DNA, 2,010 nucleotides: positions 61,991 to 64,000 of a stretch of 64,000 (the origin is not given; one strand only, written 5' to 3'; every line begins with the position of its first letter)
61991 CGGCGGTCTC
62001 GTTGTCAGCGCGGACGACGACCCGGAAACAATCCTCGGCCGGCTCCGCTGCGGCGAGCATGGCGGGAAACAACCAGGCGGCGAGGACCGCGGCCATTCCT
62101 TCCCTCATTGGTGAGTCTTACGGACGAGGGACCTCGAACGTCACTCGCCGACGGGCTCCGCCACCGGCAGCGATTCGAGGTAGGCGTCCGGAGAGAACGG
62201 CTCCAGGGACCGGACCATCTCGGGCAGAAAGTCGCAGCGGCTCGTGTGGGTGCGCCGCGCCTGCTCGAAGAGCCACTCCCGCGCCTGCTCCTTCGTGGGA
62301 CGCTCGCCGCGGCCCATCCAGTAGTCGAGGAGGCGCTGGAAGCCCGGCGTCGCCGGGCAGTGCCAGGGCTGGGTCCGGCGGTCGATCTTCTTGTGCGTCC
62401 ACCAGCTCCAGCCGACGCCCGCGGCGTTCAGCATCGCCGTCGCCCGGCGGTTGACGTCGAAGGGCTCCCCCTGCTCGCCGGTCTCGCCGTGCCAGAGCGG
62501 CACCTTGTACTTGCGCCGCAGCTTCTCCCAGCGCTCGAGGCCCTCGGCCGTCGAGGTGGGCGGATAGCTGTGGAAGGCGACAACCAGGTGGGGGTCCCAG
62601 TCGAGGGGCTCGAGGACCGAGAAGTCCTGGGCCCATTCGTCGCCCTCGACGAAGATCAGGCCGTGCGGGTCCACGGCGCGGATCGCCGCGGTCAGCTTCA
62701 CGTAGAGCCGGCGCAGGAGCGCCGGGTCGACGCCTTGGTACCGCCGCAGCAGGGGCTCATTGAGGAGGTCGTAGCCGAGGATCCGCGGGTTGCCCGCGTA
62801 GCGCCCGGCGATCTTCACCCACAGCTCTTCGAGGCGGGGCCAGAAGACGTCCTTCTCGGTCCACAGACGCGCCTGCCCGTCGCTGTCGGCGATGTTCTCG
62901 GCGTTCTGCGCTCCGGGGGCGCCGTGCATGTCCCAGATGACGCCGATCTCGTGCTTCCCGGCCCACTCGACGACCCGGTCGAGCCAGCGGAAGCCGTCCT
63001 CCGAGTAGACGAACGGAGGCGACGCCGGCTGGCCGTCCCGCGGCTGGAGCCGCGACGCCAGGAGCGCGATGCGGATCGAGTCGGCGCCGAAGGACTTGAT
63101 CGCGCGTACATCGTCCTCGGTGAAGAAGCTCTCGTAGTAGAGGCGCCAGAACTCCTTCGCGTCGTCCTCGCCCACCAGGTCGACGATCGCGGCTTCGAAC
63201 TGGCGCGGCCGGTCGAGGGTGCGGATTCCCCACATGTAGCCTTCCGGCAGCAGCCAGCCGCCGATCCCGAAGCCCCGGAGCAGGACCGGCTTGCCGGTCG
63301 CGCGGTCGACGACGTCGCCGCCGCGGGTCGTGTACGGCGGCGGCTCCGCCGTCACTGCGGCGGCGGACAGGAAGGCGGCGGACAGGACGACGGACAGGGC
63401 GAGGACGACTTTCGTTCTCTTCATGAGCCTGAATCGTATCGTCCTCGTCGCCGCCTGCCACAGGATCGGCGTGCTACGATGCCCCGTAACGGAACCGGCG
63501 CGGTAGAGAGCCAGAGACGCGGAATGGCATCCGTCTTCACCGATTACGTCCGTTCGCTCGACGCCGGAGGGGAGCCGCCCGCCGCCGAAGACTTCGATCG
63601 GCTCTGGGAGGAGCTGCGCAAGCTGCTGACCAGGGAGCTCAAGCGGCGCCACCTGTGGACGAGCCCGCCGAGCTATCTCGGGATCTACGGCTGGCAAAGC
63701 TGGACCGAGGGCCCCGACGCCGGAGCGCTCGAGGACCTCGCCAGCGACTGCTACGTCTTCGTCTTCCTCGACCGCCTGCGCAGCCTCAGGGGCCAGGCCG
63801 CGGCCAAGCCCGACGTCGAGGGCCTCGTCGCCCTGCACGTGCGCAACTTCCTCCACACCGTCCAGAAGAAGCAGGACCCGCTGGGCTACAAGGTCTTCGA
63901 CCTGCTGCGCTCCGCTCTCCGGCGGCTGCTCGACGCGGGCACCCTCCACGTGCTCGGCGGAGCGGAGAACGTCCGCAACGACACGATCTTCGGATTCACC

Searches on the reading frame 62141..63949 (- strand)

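Call 8: search_protein_families(library=pfam, proteins=[window:62141-63949:-], max_evalue=0.001)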
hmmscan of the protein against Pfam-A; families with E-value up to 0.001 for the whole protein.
window:62141-63949:- (602 aa): 1 family
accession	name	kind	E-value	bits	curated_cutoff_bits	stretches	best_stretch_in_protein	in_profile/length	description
PF00150.24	Cellulase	-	1.4e-25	90.8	23.5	1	273-519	19-268/272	Cellulase (glycosyl hydrolase family 5)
